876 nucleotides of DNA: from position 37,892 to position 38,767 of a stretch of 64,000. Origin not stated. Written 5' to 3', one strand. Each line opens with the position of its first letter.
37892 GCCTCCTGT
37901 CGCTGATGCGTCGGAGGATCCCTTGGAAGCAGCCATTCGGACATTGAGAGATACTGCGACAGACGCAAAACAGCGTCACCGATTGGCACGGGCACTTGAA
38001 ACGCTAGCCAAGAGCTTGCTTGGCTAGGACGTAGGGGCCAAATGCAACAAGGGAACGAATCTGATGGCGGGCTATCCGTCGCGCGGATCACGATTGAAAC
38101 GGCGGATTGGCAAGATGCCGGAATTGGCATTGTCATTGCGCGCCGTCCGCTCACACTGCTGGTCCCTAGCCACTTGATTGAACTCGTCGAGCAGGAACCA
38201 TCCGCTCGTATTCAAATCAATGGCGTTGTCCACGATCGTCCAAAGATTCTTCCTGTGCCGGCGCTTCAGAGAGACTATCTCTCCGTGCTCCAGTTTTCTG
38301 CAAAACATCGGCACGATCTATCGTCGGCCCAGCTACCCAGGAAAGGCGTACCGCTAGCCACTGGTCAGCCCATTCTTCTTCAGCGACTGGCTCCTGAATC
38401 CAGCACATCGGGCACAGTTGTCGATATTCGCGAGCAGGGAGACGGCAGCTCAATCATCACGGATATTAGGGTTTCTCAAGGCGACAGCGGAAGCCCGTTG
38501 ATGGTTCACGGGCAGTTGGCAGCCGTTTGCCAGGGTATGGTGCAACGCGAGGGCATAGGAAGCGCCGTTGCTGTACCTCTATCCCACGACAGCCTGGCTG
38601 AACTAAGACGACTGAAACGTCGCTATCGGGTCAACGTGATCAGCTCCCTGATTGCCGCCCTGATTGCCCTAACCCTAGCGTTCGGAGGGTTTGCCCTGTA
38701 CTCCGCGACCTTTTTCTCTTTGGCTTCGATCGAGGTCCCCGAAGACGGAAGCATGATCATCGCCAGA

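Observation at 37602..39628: XRE repressor followed by a membrane sensor with a cytoplasmic trypsin-like protease: serine-protease analogue of BlaR1/BlaI or ImmA/ImmR?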

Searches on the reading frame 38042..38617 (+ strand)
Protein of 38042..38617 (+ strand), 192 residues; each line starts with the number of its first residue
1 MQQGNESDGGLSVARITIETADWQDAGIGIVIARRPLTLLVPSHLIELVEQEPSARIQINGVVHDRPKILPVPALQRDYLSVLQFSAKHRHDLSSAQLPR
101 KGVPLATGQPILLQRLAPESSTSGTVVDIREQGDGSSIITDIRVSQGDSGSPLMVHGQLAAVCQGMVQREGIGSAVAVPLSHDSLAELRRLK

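Call 45: search_solved_structures(query=A4, max_evalue=1, show_alignments=3)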
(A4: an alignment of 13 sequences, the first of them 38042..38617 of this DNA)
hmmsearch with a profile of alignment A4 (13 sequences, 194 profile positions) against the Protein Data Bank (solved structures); distinct sequences matched with E-value up to 1: 102 (the best 60 are shown).
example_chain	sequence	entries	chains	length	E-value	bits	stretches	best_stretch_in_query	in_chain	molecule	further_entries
3sti_A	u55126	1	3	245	2.7e-05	26.6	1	21-181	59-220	Protease degQ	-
3stj_A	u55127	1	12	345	6.1e-05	25.5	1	21-181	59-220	Protease degQ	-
3pv2_A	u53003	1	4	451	0.00013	24.4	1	12-183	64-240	DegQ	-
9nzj_A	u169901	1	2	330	0.00033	23.1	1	19-181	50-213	peptidase Do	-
3pv4_A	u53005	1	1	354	0.00056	22.3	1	10-183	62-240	DegQ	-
4a8a_A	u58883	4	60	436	0.00059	22.3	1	21-181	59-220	PERIPLASMIC PH-DEPENDENT SERINE ENDOPROTEASE DEGQ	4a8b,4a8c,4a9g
8kic_D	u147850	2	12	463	0.00069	22.1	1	21-181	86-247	peptidase Do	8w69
4ynn_A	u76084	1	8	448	0.00074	22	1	15-183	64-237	Protease DO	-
3pv3_A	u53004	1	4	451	0.001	21.5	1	12-183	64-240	DegQ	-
5jd8_A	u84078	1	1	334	0.0015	20.9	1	25-169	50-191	Periplasmic serine peptidase DegS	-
3lgu_A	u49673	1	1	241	0.0018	20.7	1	26-170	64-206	Protease degS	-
3pv5_A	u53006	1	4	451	0.0019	20.6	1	12-183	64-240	DegQ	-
2r3u_A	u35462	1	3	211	0.0023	20.4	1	26-170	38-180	Protease degS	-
3lgt_A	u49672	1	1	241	0.0024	20.3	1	26-170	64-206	Protease degS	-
3lgi_A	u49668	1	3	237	0.0031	19.9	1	26-170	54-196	Protease degS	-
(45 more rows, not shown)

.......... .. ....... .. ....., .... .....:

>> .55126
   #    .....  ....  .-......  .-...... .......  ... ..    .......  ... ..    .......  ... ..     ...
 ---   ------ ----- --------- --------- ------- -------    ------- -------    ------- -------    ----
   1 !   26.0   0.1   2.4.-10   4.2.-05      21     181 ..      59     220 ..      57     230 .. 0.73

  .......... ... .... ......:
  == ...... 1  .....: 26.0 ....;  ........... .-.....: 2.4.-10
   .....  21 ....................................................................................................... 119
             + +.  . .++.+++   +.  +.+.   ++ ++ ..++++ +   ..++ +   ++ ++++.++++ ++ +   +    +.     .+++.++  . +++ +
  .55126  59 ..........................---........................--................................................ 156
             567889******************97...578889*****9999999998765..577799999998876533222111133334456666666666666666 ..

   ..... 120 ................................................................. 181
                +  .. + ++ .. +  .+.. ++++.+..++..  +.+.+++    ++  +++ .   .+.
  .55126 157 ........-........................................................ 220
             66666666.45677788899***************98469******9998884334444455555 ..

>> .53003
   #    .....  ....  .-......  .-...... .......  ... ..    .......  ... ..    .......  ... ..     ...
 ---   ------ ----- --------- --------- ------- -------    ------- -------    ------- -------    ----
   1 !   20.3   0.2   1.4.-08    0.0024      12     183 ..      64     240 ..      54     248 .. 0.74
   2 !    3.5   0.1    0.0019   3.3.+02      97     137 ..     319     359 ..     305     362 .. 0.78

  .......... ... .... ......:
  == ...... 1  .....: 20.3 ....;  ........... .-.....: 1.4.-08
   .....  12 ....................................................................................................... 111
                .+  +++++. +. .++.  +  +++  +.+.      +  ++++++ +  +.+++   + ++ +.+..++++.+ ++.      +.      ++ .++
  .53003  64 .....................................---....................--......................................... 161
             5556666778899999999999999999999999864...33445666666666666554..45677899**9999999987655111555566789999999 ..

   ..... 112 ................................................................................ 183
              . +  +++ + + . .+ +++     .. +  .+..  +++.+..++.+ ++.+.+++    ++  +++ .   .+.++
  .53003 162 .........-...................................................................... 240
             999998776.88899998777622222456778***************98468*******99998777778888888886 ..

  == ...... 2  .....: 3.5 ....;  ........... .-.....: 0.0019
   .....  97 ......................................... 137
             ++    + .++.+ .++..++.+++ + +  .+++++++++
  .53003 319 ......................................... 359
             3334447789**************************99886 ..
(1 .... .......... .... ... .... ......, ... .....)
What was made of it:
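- On Chymotrypsin-fold serine proteases (clan PA, S1; Pfam Trypsin_2): Aligned to the DegQ triad (call 45).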
